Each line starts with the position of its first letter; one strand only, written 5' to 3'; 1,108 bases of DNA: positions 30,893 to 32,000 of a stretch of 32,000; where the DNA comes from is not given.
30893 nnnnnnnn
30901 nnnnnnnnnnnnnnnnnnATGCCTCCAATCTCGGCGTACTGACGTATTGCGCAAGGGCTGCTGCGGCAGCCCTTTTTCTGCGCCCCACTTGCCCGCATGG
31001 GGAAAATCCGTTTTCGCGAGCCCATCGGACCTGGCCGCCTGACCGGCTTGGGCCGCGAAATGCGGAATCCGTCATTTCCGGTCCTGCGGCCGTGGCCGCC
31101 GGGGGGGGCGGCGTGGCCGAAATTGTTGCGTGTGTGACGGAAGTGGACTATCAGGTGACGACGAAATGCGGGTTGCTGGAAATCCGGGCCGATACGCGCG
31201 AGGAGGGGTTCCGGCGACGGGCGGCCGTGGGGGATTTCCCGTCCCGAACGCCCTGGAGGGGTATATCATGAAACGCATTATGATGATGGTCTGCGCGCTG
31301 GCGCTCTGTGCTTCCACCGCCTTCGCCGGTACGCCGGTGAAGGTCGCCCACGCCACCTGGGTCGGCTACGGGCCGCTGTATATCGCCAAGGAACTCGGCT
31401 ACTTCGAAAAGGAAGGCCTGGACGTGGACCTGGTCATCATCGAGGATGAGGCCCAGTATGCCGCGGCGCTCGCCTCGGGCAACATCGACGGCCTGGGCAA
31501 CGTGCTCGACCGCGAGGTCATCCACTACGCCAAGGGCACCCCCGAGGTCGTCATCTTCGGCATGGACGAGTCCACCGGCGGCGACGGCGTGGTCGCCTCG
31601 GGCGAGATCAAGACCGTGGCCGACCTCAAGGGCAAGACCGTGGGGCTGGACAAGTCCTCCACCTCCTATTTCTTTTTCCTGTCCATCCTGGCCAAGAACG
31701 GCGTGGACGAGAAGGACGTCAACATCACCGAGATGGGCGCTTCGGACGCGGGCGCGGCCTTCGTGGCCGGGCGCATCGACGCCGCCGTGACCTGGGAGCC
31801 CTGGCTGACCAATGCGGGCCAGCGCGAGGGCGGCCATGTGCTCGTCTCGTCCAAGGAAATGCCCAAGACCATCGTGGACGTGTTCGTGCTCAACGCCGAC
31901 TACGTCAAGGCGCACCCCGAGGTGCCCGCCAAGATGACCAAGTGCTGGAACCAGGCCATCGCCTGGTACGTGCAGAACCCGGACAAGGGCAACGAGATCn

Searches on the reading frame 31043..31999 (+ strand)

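Call 47: search_protein_families(library=pfam, proteins=[window:31043-31999:+], max_evalue=0.001)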
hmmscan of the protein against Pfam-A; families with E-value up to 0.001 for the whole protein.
window:31043-31999:+ (319 aa): 5 families
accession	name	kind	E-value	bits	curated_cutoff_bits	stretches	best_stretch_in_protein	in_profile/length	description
PF09084.16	NMT1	-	1.6e-28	100.6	20.5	1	110-315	5-215/216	NMT1/THI5 like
PF13379.11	NMT1_2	-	2.2e-21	77.3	24.7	1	97-313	6-241/252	NMT1-like family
PF12974.12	Phosphonate-bd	-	4.6e-09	36.5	27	1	118-276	27-193/242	ABC transporter, phosphonate, periplasmic substrate-binding protein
PF16868.10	NMT1_3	-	1.1e-05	25.7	27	1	185-250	99-166/289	NMT1-like family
PF04069.17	OpuAC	-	0.00042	20.4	21.2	1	120-298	23-223/257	Substrate binding domain of ABC-type glycine betaine transport system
